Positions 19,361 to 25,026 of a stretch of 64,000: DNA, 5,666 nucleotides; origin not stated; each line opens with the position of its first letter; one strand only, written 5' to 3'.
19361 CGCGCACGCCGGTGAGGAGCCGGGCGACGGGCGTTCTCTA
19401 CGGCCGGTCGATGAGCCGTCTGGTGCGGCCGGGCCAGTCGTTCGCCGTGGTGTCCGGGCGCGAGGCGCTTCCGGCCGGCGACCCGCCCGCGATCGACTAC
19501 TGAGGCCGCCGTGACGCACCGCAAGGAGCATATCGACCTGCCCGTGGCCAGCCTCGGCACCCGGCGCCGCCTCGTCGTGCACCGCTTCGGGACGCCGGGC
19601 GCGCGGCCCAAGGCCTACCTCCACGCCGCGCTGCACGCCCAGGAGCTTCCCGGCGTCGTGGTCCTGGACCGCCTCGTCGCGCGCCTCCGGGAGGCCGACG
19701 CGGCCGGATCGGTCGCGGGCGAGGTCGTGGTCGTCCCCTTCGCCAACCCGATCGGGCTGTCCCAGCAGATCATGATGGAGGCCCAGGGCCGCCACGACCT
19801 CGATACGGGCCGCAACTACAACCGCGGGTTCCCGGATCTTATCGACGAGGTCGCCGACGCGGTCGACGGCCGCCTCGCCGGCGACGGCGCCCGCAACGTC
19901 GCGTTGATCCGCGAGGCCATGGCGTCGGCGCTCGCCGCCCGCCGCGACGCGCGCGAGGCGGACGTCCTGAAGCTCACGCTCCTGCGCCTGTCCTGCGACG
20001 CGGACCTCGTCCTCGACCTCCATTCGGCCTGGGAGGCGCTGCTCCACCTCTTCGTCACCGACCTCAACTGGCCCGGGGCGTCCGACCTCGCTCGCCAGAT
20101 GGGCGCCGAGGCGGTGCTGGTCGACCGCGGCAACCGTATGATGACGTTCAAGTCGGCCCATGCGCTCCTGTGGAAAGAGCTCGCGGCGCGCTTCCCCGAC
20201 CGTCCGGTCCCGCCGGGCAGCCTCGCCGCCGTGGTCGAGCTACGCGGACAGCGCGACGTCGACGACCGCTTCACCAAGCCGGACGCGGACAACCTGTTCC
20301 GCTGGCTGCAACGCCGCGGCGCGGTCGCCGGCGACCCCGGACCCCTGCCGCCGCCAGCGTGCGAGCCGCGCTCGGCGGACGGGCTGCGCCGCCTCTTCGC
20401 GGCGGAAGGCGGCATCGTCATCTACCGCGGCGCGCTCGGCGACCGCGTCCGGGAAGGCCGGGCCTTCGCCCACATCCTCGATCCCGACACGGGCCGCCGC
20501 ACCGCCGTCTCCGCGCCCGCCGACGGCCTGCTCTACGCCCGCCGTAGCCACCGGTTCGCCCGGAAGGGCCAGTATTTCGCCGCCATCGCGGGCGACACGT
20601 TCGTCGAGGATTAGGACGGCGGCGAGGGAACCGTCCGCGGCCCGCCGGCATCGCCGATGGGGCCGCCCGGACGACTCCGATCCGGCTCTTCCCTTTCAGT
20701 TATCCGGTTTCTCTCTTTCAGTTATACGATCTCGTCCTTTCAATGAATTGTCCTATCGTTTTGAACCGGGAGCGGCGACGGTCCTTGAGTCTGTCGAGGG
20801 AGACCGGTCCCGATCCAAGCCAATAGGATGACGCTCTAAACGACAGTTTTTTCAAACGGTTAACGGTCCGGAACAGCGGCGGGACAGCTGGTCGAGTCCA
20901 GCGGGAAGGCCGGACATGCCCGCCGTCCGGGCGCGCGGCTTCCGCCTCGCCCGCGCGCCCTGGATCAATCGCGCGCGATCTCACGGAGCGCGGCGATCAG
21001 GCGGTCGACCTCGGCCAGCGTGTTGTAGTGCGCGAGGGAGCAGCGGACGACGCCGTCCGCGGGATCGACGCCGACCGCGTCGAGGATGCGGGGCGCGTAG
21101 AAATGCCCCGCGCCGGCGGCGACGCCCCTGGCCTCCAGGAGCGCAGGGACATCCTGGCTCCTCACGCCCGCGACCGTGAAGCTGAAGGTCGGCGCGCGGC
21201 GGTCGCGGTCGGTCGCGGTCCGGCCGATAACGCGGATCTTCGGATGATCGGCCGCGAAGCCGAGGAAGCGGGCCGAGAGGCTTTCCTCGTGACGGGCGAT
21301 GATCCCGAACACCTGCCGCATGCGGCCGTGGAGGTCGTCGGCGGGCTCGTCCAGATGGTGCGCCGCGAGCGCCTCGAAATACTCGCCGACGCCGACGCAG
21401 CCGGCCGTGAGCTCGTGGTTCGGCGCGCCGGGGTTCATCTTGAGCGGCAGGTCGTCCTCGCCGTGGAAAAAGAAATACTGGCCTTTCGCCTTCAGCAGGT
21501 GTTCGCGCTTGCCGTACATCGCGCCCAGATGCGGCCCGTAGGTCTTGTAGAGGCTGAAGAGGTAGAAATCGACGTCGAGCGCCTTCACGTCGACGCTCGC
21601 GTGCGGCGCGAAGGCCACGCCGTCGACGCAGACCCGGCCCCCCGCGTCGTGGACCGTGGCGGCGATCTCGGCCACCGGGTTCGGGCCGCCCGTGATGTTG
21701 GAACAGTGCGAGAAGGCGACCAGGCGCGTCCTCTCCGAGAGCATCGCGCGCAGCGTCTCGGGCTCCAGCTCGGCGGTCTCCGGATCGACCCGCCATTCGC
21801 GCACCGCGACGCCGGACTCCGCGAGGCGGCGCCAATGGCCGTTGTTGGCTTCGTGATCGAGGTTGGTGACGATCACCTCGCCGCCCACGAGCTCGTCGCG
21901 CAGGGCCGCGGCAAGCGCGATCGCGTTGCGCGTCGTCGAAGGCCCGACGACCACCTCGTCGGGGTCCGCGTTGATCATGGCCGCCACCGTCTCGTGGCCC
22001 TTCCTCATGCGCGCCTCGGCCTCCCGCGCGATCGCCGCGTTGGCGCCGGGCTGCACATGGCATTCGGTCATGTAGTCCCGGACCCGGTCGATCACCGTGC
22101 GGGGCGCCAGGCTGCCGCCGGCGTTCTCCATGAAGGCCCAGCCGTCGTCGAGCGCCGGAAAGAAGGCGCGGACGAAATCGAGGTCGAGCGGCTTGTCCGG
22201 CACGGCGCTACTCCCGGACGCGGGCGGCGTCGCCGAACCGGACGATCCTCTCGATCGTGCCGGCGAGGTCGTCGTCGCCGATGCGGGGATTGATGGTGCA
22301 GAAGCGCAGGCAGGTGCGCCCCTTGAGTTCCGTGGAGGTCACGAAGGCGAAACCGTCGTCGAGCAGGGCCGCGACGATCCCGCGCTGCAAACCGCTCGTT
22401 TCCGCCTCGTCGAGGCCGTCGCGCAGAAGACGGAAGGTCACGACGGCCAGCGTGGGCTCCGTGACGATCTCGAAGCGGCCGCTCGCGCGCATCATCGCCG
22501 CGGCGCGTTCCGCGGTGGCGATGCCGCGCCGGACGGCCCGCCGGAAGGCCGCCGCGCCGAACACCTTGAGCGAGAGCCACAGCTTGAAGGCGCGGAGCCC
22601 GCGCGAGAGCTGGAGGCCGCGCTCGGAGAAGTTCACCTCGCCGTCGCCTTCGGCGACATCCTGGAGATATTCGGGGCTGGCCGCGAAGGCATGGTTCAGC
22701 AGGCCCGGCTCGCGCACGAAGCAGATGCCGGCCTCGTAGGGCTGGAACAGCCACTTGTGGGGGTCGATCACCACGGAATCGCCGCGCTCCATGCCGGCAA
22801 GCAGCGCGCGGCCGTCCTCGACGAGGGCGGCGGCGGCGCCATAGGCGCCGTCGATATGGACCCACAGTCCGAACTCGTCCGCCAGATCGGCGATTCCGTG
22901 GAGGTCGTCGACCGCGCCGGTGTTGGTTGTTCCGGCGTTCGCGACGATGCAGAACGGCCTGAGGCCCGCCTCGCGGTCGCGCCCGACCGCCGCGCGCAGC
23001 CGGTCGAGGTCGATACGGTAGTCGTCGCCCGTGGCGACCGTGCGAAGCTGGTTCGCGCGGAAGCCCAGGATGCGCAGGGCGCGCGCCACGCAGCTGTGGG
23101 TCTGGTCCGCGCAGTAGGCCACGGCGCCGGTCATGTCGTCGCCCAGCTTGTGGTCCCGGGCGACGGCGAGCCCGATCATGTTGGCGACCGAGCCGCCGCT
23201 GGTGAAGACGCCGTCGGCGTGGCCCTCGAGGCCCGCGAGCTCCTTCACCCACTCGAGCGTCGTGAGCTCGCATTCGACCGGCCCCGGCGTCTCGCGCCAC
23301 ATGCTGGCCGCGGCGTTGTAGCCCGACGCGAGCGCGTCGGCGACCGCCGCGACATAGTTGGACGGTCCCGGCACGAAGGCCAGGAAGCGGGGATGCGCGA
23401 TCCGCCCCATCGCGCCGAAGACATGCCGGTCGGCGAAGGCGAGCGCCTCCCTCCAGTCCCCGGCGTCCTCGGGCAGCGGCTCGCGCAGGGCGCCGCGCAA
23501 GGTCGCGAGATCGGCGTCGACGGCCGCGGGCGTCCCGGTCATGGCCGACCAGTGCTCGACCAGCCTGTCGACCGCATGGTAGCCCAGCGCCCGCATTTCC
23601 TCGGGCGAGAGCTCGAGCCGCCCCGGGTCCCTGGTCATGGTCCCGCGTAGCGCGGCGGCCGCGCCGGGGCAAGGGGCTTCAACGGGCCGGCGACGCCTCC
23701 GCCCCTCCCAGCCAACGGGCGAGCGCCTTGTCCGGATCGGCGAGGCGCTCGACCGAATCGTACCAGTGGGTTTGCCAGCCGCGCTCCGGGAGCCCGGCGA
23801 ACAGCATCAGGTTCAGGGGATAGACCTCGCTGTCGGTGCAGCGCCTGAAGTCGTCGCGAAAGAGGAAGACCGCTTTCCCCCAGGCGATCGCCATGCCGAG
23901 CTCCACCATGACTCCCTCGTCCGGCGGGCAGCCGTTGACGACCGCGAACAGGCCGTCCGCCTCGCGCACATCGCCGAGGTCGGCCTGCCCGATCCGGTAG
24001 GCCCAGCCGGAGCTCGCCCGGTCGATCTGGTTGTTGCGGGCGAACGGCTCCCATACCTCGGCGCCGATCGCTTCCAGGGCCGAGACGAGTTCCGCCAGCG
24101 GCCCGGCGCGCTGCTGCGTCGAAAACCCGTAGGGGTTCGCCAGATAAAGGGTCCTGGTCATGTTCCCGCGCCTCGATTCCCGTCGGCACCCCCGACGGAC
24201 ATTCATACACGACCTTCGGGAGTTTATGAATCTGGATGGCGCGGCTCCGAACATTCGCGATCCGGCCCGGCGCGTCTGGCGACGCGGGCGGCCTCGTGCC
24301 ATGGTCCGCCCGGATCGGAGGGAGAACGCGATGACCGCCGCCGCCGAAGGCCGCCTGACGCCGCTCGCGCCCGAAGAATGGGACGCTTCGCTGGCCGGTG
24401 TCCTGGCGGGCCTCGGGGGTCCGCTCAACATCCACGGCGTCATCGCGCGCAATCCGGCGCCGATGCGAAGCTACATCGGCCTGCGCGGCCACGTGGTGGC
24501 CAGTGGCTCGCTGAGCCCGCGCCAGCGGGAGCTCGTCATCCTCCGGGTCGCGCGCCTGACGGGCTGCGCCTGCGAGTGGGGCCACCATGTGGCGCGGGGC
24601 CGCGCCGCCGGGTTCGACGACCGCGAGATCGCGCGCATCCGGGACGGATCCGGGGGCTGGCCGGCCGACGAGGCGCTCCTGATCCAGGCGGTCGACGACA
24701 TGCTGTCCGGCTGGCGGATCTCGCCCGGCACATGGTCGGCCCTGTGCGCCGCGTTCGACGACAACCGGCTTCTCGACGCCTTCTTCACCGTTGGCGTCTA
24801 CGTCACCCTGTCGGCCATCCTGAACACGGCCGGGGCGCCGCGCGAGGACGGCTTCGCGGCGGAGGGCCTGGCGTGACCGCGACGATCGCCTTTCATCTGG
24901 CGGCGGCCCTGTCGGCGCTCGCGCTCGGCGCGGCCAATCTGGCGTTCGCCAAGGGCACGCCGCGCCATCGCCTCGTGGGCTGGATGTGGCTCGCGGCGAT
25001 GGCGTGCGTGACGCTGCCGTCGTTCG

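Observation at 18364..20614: Tandem AstE/AspA-family paralogs with divergent second metal/acid motif (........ vs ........)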

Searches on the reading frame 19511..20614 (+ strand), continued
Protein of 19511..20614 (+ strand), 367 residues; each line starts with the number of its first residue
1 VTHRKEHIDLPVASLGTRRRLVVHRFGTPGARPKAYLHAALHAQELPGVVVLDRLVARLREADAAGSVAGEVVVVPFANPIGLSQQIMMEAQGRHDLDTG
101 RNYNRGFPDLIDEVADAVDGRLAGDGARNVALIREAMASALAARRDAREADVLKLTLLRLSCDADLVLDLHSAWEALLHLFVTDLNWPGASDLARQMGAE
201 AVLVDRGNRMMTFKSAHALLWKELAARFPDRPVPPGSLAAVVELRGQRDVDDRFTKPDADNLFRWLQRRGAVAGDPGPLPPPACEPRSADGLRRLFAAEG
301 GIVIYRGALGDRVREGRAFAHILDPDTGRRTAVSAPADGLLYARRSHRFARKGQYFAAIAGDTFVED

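Call 57: fold_search(model_id=the predicted structure, library=pdb)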
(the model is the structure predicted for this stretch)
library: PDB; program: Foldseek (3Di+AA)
matches with E <= 10: 1301; with E <= 0.001: 106
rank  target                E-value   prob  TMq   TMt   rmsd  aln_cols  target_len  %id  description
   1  8eip_A                1.1e-44  1.00  0.96  0.96   1.2       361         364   38  Crystal structure of cyanophycin dipeptide hydrolase CphZ E251A from Acinetobacter baylyi DSM587 in complex with beta- (released 2023-03-08)
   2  8ein_A                3.4e-44  1.00  0.96  0.96   1.2       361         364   38  Crystal structure of WT cyanophycin dipeptide hydrolase CphZ from Acinetobacter baylyi DSM587 (released 2023-03-08)
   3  8eip_B                4.1e-44  1.00  0.96  0.95   1.6       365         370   37  Crystal structure of cyanophycin dipeptide hydrolase CphZ E251A from Acinetobacter baylyi DSM587 in complex with beta- (released 2023-03-08)
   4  8ein_B                5.3e-44  1.00  0.96  0.95   2.2       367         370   37  Crystal structure of WT cyanophycin dipeptide hydrolase CphZ from Acinetobacter baylyi DSM587 (released 2023-03-08)
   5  8eip_D                1.2e-43  1.00  0.96  0.96   2.2       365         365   37  Crystal structure of cyanophycin dipeptide hydrolase CphZ E251A from Acinetobacter baylyi DSM587 in complex with beta- (released 2023-03-08)
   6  8ein_D                2.6e-43  1.00  0.96  0.96   2.2       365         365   37  Crystal structure of WT cyanophycin dipeptide hydrolase CphZ from Acinetobacter baylyi DSM587 (released 2023-03-08)
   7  3fmc_C                5.2e-29  1.00  0.85  0.85   2.8       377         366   23  CRYSTAL STRUCTURE OF a putative succinylglutamate desuccinylase / aspartoacylase family protein (SAMA_0604) FROM SHEWA (released 2009-01-06)
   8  3lwu                  1.3e-28  1.00  0.86  0.85   2.8       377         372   21  Crystal structure of Putative succinylglutamate desuccinylase/aspartoacylase (YP_749235.1) from Shewanella frigidimarinA (released 2010-03-23)
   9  3fmc_A                4.8e-28  1.00  0.86  0.87   2.6       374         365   24  CRYSTAL STRUCTURE OF a putative succinylglutamate desuccinylase / aspartoacylase family protein (SAMA_0604) FROM SHEWA (released 2009-01-06)
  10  3cdx_E                4.5e-19  1.00  0.67  0.75   5.0       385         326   18  Crystal structure of succinylglutamatedesuccinylase/aspartoacylase from Rhodobacter sphaeroides (released 2008-03-11)
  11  3cdx_C                6.5e-19  1.00  0.66  0.74   5.0       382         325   18  Crystal structure of succinylglutamatedesuccinylase/aspartoacylase from Rhodobacter sphaeroides (released 2008-03-11)
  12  3cdx_A                7.4e-19  1.00  0.67  0.74   5.1       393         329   19  Crystal structure of succinylglutamatedesuccinylase/aspartoacylase from Rhodobacter sphaeroides (released 2008-03-11)
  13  3cdx_D                1.5e-18  1.00  0.66  0.74   5.1       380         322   18  Crystal structure of succinylglutamatedesuccinylase/aspartoacylase from Rhodobacter sphaeroides (released 2008-03-11)
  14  3cdx_B                5.3e-18  1.00  0.68  0.75   4.9       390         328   18  Crystal structure of succinylglutamatedesuccinylase/aspartoacylase from Rhodobacter sphaeroides (released 2008-03-11)
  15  6twm_D                6.0e-18  1.00  0.67  0.74   4.0       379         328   18  Product bound structure of the Ectoine utilization protein EutE (DoeB) from Ruegeria pomeroyi (released 2020-05-20)
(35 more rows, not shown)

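Call 64: find_related_loci(query=A1, collection=metagenome_contigs, flank=10000)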
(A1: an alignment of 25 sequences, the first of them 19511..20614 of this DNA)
Query A1 (367 aa) in metagenome_contigs; peptide patterns used: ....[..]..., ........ (x = any residue, [..] = any of these).
191 stretches matched a pattern; 7 encode a relative of the query (tblastn E <= 1e-3); 7 distinct loci.
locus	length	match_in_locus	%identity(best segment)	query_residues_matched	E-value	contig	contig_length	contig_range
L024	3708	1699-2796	78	1-366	0e+0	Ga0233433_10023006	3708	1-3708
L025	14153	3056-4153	75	1-366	0e+0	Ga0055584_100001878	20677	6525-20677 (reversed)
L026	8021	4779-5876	75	1-366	0e+0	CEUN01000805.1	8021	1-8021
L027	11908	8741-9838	69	1-366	8e-166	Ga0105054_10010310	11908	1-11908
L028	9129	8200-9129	75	1-310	2e-155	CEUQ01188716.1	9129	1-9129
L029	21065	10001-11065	65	4-362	1e-137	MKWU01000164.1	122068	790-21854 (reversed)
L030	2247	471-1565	43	1-361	9e-92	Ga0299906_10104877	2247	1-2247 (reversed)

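Call 70: list_cluster_members(proteins=[P0121, P0001, P0234])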
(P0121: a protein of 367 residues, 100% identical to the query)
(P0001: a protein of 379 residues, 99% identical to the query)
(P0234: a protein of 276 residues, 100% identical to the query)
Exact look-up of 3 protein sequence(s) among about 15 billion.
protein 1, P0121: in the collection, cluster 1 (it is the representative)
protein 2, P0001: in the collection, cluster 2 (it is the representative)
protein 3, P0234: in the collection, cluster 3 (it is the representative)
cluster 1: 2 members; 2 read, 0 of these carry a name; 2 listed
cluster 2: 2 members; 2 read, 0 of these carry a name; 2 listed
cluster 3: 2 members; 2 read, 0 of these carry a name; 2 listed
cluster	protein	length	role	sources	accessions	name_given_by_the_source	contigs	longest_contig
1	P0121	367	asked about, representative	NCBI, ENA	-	-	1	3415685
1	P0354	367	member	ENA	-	-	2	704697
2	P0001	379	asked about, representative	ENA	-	-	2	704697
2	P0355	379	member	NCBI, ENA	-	-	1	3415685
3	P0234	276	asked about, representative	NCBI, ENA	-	-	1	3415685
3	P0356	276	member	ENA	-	-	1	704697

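Call 72: search_protein_families(library=pfam, proteins=[L008:11107-12234:+, L017:11145-11975:+], max_evalue=0.01)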
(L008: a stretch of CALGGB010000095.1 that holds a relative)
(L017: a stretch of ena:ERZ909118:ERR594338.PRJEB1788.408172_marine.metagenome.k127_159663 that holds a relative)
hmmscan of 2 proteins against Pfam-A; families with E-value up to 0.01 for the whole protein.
L008:11107-12234:+ (375 aa): 1 family
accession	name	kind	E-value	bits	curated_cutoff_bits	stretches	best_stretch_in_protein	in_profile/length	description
PF24827.1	AstE_AspA_cat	-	1.8e-14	54.2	25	1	31-103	2-65/192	Succinylglutamate desuccinylase/Aspartoacylase catalytic domain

L017:11145-11975:+ (276 aa): 0 families

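Call 80: search_protein_representatives(protein=window:19511-20614:+)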
Query: 367 residues. Proteins with E-value up to 0.001 (for the whole library): 1270; up to 1e-10: 744; up to 1e-30: 305. The best 150 are listed.
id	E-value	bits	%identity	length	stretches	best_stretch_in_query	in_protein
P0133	4.5e-166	568.8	72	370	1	1-363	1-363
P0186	2.2e-91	323.1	48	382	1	2-361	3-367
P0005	1.8e-90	320.1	47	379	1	1-361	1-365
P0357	4.4e-88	312.3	60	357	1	2-283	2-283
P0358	6.0e-87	308.5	50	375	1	1-362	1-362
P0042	5.4e-86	305.4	49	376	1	12-362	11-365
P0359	6.2e-85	301.9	47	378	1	1-363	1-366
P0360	7.0e-85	301.7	45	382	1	6-362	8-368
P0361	7.5e-84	298.3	46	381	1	9-362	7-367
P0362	4.5e-82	292.5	44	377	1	7-362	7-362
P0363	1.1e-80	287.9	46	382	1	7-362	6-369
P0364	3.6e-80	286.2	46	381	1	10-362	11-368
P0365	6.1e-79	282.2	41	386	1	4-362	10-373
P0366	6.2e-79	282.2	45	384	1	4-362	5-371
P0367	8.2e-79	281.8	41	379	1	5-362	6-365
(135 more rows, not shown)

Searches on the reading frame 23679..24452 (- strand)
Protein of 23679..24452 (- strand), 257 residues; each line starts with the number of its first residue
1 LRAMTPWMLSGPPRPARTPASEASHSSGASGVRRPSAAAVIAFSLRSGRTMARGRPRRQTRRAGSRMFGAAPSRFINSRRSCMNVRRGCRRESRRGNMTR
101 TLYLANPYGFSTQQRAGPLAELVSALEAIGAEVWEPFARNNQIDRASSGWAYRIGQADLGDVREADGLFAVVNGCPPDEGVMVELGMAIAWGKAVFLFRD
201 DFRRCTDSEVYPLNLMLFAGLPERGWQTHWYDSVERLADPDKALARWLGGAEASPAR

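Call 3: search_protein_families(library=pfam, proteins=[window:23679-24452:-], max_evalue=0.01)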
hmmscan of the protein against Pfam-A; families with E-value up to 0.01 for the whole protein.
window:23679-24452:- (257 aa): 1 family
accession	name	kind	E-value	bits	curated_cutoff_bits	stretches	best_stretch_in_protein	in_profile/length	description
PF05014.21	Nuc_deoxyrib_tr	-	9.2e-26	90.7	28.8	1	102-216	1-117/117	Nucleoside 2-deoxyribosyltransferase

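Call 4: search_protein_families(library=ncbifam, proteins=[window:23679-24452:-], max_evalue=0.01)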
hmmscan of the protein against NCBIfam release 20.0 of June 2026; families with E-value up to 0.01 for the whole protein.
window:23679-24452:- (257 aa): 0 families

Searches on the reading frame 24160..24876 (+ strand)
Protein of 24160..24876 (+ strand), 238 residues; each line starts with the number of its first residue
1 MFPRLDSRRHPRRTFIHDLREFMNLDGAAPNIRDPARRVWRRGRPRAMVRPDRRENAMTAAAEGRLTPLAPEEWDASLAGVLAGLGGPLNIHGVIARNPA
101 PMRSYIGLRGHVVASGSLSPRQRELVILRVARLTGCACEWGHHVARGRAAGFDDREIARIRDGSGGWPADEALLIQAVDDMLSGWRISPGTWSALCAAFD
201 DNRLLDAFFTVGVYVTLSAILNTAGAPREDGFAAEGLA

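Call 3: search_protein_families(library=pfam, proteins=[window:24160-24876:+], max_evalue=0.01)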
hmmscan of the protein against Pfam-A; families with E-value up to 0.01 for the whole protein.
window:24160-24876:+ (238 aa): 1 family
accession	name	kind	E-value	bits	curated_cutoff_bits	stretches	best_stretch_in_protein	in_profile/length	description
PF02627.25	CMD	-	2.9e-13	50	23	1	100-174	2-79/84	Carboxymuconolactone decarboxylase family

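Call 4: search_protein_families(library=ncbifam, proteins=[window:24160-24876:+], max_evalue=0.01)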
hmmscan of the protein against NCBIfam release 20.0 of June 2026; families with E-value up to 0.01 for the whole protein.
window:24160-24876:+ (238 aa): 2 families
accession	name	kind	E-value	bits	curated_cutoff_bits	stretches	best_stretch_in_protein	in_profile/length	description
TIGR00778.1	ahpD_dom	domain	4.2e-05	23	27.8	1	116-158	1-43/51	alkylhydroperoxidase AhpD family core domain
NF053654.1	GroundWater_YciW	equivalog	9.4e-05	22.2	310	1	85-206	27-151/179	YciW-related (seleno)protein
